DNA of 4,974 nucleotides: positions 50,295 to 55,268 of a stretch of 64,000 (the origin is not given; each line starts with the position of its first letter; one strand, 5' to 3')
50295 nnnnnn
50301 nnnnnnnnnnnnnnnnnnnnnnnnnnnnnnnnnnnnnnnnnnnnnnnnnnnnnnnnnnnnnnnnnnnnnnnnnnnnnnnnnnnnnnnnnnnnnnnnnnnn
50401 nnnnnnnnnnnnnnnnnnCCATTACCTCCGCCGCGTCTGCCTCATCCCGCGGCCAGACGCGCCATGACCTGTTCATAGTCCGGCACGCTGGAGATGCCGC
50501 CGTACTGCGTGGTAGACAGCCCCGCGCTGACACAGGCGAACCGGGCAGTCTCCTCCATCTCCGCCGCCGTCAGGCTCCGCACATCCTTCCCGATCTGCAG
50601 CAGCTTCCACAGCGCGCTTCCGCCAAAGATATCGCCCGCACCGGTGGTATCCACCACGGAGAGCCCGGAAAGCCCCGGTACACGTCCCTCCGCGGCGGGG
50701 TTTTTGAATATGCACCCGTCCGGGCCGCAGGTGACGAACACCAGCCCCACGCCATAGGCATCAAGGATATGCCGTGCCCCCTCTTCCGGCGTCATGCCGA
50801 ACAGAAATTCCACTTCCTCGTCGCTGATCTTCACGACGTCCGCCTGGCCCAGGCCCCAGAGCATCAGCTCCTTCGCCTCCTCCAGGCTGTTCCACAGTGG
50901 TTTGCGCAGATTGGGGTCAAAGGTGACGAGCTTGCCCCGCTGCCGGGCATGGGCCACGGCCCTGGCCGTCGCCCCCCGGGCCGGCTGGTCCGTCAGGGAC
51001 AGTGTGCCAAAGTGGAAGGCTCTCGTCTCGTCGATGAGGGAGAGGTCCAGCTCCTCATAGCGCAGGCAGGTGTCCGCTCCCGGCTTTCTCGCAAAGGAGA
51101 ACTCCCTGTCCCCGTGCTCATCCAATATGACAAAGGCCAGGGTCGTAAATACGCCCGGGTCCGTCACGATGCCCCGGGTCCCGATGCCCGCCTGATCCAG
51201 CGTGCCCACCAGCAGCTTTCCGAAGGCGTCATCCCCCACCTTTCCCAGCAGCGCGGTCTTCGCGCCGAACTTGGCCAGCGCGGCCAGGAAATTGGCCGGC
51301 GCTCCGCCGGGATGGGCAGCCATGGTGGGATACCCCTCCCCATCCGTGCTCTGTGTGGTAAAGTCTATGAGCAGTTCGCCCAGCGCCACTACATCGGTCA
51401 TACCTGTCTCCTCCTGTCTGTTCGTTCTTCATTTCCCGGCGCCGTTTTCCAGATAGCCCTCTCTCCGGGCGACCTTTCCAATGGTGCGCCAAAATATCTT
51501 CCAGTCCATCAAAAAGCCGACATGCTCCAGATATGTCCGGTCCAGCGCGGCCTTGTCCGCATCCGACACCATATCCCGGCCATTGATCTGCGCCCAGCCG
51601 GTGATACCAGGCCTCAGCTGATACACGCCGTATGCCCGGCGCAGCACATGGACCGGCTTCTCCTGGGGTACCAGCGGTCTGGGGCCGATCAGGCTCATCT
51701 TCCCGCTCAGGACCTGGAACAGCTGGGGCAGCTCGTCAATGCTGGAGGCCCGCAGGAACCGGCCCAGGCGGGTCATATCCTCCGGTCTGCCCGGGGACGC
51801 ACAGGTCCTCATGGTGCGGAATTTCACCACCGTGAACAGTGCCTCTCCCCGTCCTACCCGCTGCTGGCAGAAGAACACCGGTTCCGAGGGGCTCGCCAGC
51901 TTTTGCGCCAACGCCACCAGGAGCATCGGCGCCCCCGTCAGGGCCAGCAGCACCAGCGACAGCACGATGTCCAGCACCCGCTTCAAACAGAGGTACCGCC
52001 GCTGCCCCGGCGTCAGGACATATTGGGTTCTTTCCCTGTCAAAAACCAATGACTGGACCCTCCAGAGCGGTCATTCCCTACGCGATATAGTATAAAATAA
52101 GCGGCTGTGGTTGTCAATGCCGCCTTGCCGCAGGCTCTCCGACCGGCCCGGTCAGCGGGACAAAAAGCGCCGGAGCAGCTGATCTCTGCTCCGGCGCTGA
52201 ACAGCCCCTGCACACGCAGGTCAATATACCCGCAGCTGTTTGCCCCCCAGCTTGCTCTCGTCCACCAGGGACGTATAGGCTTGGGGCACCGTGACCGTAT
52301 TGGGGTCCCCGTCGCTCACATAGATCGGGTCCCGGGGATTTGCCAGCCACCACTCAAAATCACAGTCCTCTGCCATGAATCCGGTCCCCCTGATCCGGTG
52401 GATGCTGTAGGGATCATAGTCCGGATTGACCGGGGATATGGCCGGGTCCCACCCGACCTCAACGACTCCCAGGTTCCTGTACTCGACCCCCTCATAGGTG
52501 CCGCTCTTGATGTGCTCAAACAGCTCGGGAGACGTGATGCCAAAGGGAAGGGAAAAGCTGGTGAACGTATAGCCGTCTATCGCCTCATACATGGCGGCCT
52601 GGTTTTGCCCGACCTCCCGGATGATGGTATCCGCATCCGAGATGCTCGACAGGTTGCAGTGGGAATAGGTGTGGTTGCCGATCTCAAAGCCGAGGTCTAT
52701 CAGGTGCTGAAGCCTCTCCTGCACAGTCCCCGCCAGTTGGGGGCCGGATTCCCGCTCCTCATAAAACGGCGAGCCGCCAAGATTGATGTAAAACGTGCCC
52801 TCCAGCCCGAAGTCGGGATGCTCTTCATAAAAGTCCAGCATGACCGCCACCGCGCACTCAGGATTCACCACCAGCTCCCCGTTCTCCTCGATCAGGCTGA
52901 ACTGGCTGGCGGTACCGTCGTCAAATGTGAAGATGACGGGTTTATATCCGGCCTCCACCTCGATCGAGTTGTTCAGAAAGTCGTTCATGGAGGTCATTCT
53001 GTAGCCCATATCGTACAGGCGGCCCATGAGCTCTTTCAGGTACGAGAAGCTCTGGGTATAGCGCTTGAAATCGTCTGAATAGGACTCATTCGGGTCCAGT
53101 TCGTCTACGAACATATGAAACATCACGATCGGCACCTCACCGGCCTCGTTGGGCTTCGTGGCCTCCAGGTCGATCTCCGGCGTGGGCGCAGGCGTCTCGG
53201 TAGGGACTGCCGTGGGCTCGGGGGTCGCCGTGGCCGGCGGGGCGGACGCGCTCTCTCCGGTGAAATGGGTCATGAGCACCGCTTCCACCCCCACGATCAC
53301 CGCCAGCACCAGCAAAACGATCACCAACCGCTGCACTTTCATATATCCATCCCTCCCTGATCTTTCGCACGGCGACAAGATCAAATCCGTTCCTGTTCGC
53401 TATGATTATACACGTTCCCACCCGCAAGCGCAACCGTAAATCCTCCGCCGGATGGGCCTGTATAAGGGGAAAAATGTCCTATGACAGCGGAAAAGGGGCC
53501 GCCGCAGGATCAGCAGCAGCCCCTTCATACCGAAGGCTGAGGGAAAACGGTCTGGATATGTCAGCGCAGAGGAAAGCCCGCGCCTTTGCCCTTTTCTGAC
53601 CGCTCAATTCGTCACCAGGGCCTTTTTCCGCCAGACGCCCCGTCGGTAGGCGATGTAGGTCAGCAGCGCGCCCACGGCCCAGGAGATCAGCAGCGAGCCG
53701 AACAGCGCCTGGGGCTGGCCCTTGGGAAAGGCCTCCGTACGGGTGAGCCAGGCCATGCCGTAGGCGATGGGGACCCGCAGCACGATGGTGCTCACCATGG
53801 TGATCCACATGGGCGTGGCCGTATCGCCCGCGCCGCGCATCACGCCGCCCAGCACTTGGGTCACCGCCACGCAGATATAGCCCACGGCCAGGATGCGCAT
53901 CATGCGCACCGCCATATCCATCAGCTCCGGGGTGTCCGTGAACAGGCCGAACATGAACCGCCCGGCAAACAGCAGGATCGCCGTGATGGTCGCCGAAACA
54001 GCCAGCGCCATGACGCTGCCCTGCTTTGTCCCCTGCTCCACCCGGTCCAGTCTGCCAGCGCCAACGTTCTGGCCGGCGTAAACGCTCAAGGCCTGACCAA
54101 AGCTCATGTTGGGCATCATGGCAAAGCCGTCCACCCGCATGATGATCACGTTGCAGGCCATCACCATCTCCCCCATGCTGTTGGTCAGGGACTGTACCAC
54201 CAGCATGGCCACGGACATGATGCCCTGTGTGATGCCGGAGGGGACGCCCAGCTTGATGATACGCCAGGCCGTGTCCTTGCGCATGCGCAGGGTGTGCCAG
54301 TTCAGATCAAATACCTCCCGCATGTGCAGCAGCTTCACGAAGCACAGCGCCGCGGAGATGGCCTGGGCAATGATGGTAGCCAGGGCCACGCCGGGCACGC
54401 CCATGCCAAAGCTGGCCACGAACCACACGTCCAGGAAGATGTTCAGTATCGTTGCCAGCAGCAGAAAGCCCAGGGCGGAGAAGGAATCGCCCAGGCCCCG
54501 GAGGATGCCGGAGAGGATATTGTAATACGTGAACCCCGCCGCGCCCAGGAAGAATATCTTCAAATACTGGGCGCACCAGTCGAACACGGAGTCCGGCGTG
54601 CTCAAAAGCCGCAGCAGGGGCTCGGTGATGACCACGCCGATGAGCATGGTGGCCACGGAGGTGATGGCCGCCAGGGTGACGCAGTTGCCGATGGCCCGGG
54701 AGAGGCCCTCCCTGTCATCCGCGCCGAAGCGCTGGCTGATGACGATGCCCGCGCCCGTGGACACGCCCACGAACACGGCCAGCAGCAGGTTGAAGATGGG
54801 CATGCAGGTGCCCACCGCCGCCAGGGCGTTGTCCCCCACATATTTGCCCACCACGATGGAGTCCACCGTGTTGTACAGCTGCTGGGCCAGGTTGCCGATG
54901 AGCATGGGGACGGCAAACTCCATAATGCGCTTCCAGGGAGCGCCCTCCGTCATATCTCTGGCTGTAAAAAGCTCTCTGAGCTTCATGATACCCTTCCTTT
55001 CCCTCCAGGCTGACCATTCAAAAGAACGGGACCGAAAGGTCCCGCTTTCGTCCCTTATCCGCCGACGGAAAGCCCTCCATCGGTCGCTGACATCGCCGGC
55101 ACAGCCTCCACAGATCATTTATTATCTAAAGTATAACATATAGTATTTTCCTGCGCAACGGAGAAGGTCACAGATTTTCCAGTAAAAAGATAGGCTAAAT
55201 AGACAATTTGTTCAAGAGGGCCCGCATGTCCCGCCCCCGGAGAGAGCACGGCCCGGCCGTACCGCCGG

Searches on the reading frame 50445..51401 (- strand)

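Call 54: search_protein_families(library=pfam, proteins=[window:50445-51401:-], max_evalue=0.0001)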
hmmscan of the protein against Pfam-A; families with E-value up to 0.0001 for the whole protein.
window:50445-51401:- (319 aa): 1 family
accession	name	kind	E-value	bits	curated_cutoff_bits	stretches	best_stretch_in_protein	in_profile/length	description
PF00294.29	PfkB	-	2e-53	182.1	25.8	1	1-307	1-300/302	pfkB family carbohydrate kinase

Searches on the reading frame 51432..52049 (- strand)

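Call 54: search_protein_families(library=pfam, proteins=[window:51432-52049:-], max_evalue=0.0001)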
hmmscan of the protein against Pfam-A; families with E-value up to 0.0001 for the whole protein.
window:51432-52049:- (206 aa): 1 family
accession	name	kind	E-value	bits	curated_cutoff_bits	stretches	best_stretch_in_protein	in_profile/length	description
PF02397.22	Bac_transf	-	1.7e-52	178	27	1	23-194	1-178/179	Bacterial sugar transferase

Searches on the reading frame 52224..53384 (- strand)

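Call 54: search_protein_families(library=pfam, proteins=[window:52224-53384:-], max_evalue=0.0001)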
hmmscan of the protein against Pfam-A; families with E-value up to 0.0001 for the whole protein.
window:52224-53384:- (387 aa): 1 family
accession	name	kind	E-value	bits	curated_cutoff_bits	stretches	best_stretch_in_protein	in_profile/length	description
PF01522.26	Polysacc_deac_1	-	4.9e-11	43.1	23.1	1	146-296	5-120/124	Polysaccharide deacetylase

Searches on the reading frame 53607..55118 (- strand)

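Call 54: search_protein_families(library=pfam, proteins=[window:53607-55118:-], max_evalue=0.0001)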
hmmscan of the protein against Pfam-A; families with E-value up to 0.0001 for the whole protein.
window:53607-55118:- (504 aa): 3 families
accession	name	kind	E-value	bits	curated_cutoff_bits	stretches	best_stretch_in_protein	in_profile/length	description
PF01554.23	MatE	-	1.9e-61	206.9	24.9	2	71-232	1-161/161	MatE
PF13440.11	Polysacc_synt_3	-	3.5e-05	23.6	23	1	62-172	174-283/293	Polysaccharide biosynthesis protein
PF01943.22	Polysacc_synt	-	7.1e-05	22.8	28.2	1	57-114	198-253/274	Polysaccharide biosynthesis protein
